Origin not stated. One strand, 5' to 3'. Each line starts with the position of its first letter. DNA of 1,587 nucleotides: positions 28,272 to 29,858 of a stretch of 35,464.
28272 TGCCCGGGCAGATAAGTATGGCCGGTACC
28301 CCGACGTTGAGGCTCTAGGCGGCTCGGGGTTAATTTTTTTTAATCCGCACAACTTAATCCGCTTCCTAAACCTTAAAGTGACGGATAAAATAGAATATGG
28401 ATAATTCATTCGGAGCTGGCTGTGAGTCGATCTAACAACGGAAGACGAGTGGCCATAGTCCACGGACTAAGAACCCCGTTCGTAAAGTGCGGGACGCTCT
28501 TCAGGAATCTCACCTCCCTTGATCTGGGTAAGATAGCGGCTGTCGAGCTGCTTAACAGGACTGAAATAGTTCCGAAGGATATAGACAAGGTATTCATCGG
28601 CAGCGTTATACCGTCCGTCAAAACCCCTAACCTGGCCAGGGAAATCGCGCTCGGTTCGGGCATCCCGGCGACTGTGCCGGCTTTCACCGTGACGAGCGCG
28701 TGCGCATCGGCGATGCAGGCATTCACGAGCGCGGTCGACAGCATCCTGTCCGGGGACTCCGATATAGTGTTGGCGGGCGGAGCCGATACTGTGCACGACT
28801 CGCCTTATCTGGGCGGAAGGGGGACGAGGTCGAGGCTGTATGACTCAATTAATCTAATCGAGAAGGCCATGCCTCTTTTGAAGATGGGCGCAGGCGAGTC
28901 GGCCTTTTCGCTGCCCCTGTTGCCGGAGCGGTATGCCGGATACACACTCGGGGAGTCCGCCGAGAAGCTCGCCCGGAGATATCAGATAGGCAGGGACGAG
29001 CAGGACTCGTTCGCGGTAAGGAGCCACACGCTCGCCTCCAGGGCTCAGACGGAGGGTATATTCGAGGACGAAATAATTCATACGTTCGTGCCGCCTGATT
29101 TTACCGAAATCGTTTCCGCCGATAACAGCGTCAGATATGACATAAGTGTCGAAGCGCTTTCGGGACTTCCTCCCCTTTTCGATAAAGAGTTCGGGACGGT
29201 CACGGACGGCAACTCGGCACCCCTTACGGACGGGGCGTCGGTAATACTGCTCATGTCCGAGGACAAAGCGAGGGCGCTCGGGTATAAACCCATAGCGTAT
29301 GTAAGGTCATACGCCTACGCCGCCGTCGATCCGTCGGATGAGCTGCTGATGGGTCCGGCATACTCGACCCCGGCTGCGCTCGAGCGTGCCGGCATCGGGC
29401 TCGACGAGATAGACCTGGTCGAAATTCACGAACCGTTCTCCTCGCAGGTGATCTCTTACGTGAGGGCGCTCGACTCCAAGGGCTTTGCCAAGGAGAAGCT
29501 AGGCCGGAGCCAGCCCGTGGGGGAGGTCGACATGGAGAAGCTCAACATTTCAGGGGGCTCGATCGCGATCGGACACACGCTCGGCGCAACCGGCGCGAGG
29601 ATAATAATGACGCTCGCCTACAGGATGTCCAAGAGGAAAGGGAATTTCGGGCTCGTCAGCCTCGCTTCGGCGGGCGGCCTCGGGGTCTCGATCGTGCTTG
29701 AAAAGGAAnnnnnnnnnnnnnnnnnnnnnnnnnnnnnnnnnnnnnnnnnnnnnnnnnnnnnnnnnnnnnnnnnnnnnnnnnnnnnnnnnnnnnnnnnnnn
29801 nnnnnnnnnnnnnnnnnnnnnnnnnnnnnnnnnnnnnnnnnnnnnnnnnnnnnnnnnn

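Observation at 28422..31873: FadI/FadJ-like pair with substitutions at signature catalytic positions in all three active sites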

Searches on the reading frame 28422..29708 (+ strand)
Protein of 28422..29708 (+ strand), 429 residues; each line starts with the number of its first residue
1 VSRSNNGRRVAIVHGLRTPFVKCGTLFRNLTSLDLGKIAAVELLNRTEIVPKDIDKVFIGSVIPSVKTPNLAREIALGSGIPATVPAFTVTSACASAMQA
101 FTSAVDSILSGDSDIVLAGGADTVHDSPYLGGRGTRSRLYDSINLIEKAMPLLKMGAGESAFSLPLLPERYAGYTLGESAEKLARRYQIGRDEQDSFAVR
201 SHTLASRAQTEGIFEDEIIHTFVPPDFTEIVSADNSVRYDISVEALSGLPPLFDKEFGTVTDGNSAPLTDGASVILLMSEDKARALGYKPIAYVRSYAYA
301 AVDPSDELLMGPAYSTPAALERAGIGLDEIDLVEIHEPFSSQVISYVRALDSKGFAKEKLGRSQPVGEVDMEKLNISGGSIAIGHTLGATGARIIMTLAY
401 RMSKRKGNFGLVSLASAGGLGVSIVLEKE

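Call 3: search_protein_families(library=pfam, proteins=[window:28422-29708:+])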
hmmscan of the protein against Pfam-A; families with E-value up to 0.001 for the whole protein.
window:28422-29708:+ (429 aa): 4 families
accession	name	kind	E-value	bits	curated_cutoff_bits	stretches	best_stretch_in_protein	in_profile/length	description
PF00108.29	Thiolase_N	-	3.2e-64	217.3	26.4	1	10-281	1-260/260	Thiolase, N-terminal domain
PF02803.24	Thiolase_C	-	2.1e-36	124.7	27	1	288-428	1-123/123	Thiolase, C-terminal domain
PF00109.32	ketoacyl-synt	-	9.8e-09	35.6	20.8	1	86-124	166-204/252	Beta-ketoacyl synthase, N-terminal domain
PF22691.2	Thiolase_C_1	-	0.00012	22.2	28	1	309-393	17-101/144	Thiolase C-terminal domain-like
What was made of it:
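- Closest known: KAS-type decarboxylating condensing enzymes. Different: The only ketoacyl-synt Pfam hit is a 39-residue local match around the nucleophile (call 3).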

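Call 4: search_protein_families(library=ncbifam, proteins=[window:28422-29708:+])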
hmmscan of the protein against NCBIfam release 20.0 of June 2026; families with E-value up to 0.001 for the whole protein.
window:28422-29708:+ (429 aa): 60 families (the best 25 are shown)
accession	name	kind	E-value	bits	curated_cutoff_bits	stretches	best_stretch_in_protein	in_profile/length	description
NF006516.0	PRK08963.1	equivalog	5.8e-142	473.5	560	1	4-429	9-436/436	acetyl-CoA C-acyltransferase FadI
TIGR01930.1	AcCoA-C-Actrans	subfamily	1.2e-118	396.4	240.55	1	12-427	1-385/385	acetyl-CoA C-acyltransferase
TIGR02446.1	FadI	equivalog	2.9e-117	392.4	711.55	1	5-429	4-430/430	acetyl-CoA C-acyltransferase FadI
NF006740.0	PRK09268.1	equivalog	1.1e-99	334.4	539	1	3-428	6-431/431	acetyl-CoA C-acetyltransferase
NF006030.0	PRK08170.1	equivalog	2.2e-91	306.7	593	1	4-428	6-432/434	acetyl-CoA C-acetyltransferase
NF004853.0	PRK06205.1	subfamily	3.4e-83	279.9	551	1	8-428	2-402/404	acetyl-CoA C-acetyltransferase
NF006552.0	PRK09051.1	subfamily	2.6e-77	260.7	565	1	8-428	4-394/395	beta-ketothiolase BktB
NF006086.0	PRK08235.1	equivalog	4.2e-75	253.3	526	1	9-427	3-391/393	acetyl-CoA C-acetyltransferase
NF005033.0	PRK06445.1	equivalog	1.3e-73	248.4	511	1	27-428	28-394/395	acetyl-CoA C-acetyltransferase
NF006510.0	PRK08947.1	equivalog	5e-73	246.3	519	2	173-428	144-386/387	acetyl-CoA C-acyltransferase FadA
NF005805.0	PRK07661.1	equivalog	8.3e-73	245.5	633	1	9-427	3-389/391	acetyl-CoA C-acetyltransferase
NF042999.1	bketothiol_BktB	equivalog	2.6e-71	241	725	1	8-428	3-393/394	beta-ketothiolase BktB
NF004206.0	PRK05656.1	subfamily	8e-70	235.8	688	1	10-427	4-391/392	acetyl-CoA C-acetyltransferase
NF005890.0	PRK07851.1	equivalog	2e-69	234.6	580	1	43-428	39-404/406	acetyl-CoA C-acetyltransferase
TIGR02445.1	fadA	equivalog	1.3e-67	228.4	591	2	175-428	144-384/385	acetyl-CoA C-acyltransferase FadA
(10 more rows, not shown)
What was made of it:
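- On Thiolase (FadI/HADHB-type degradative thiolase): TIGR01930 subfamily score 396, above the cut-off of 240 (call 4). TIGR02446 scores 392 against 711 (call 4).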

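Call 5: search_solved_structures(query=window:28422-29708:+, show_alignments=4)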
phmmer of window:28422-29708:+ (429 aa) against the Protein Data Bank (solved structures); distinct sequences matched with E-value up to 0.001: 107 (the best 60 are shown).
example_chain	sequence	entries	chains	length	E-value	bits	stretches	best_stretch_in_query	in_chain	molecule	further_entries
6dv2_A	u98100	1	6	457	5.4e-104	351.5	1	6-427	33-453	Trifunctional enzyme subunit beta, mitochondrial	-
5zqz_B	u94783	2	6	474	6.1e-104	351.3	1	6-427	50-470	Trifunctional enzyme subunit beta, mitochondrial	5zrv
8bnu_A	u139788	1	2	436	4e-102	345.3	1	6-429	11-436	3-ketoacyl-CoA thiolase FadI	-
8bnr_A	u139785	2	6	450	4.5e-102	345.2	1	6-429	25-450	3-ketoacyl-CoA thiolase FadI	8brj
4e1l_A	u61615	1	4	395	2.8e-70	240.5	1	5-427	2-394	Acetoacetyl-CoA thiolase 2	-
4n44_A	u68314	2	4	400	2.2e-69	237.5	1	9-428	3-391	Acetyl-CoA acetyltransferase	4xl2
4wyr_A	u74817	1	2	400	2.5e-69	237.3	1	9-428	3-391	Acetyl-CoA acetyltransferase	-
4n45_A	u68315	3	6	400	2.9e-69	237.1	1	9-428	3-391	Acetyl-CoA acetyltransferase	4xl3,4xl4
4dd5_A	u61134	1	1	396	2.4e-68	234.1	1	6-427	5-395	Acetyl-CoA acetyltransferase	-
7xly_C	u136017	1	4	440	2.4e-66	227.5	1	4-427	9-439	Probable acetyl-CoA acyltransferase FadA2 (3-ketoacyl-CoA thiolase) (Beta-ketothiolase)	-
4zrc_A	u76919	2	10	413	6.8e-66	226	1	9-428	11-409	Beta-ketothiolase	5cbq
5byv_A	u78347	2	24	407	7.4e-66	225.9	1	10-428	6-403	Beta-ketothiolase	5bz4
3ss6_A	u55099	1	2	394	3.3e-64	220.4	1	6-427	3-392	Acetyl-CoA acetyltransferase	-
8jg3_A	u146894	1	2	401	4.4e-64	220.1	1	8-428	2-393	Acetyl-CoA C-acetyltransferase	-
4o99_A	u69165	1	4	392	9.5e-64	219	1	10-428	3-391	Acetyl-CoA acetyltransferase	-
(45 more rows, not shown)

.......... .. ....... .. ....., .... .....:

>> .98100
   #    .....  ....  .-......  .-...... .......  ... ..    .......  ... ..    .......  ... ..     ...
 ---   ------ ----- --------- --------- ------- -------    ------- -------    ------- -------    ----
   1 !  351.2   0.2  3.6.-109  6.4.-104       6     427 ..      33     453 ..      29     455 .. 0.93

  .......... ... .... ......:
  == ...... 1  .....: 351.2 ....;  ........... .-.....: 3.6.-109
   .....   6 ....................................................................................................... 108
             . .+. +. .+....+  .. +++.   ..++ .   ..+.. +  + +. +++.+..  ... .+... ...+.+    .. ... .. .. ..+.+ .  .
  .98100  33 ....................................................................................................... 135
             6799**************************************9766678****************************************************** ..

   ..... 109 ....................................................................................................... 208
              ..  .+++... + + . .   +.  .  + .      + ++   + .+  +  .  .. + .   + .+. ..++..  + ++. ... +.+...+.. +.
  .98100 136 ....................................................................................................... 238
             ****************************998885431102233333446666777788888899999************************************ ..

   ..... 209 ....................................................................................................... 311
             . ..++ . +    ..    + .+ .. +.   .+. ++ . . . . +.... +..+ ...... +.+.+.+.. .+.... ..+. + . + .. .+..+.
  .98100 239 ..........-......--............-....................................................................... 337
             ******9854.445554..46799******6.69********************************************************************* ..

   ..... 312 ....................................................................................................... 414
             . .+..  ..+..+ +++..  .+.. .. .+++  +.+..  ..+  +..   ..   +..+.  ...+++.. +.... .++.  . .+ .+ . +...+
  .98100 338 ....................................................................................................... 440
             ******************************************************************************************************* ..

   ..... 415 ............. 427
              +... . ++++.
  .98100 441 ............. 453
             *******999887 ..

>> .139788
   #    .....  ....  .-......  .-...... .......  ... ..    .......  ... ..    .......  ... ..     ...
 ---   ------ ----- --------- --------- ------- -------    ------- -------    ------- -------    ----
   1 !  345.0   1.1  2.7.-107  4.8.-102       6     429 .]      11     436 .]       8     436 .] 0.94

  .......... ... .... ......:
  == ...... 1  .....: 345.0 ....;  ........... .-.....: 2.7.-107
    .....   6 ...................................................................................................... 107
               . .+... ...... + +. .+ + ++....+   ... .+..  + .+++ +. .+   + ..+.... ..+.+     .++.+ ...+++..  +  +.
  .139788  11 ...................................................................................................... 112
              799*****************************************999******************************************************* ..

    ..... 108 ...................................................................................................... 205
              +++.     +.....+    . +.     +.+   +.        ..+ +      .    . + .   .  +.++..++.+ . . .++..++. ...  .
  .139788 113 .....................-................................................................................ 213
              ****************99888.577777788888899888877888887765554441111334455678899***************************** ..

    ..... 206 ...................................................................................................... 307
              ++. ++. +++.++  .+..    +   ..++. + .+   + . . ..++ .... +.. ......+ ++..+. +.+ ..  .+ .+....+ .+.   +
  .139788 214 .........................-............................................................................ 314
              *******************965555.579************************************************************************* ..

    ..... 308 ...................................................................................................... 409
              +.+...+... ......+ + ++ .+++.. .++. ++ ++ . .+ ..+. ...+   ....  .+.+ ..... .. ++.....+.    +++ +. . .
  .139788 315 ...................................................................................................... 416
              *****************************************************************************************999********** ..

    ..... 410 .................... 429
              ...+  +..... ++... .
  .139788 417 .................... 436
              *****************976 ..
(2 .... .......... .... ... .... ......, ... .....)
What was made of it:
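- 28701..28703 (+): Codon of Cys94, the thiolase nucleophile (CxS fingerprint, TSACAS). Retained. Call 5 alignment.
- On Thiolase (FadI/HADHB-type degradative thiolase): TSAC94AS aligns to the FadI and HADHB nucleophile (call 5). Ala415 aligns to that Cys (call 5).
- Checked: Thiolase, against FadI 8bnu_A and HADHB 6dv2_A (E about 1e-102 to 1e-104, call 5): Cys94, His336 (HEPF) and His385 (GHT) are kept.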

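Call 12: find_homologous_proteins(query=window:28422-29708:+, max_evalue=1e-50)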
Query window:28422-29708:+ (429 aa): 6146 proteins with E <= 1e-50 among 8000 candidates; the best 120 are listed.
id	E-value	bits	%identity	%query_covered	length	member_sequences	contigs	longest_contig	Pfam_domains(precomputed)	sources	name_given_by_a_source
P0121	2.7e-274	927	100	100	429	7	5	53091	PF02803.25,PF00109.33,PF00108.30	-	-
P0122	3.0e-269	910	98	100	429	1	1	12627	PF02803.25,PF00109.33,PF00108.30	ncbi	ncbi:MAG: acetyl-CoA C-acyltransferase [Thermodesulfobacteriota bacterium]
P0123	1.1e-268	909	97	100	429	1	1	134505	PF02803.25,PF00109.33,PF00108.30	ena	-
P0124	1.3e-266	902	97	100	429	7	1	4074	PF02803.25,PF00109.33,PF00108.30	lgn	-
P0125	1.1e-264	895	96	100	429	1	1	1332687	PF02803.25,PF00109.33,PF00108.30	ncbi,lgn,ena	-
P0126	6.8e-263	890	98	98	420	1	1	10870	PF02803.25,PF00109.33,PF00108.30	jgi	jgi:acetyl-CoA acyltransferase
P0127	1.0e-260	882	97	98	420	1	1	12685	PF02803.25,PF00109.33,PF00108.30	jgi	jgi:acetyl-CoA acyltransferase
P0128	1.3e-260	882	94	100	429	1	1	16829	PF02803.25,PF00109.33,PF00108.30,PF22691.3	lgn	-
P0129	2.9e-260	881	94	100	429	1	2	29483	PF02803.25,PF00109.33,PF00108.30,PF22691.3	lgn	-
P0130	3.4e-260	881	94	100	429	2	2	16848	PF02803.25,PF00109.33,PF00108.30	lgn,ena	-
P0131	2.8e-258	874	93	100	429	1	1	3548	PF02803.25,PF00109.33,PF00108.30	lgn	-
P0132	3.0e-257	871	93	100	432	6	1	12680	PF02803.25,PF00109.33,PF00108.30,PF22691.3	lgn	-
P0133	1.1e-256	869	95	98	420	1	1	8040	PF02803.25,PF00109.33,PF00108.30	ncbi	-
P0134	5.1e-255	864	92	100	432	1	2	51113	PF02803.25,PF00109.33,PF00108.30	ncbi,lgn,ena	-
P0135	8.8e-255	863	92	100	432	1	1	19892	PF02803.25,PF00109.33,PF00108.30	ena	-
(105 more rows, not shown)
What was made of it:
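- The identical thiolase protein is seen on 5 contigs (call 12).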
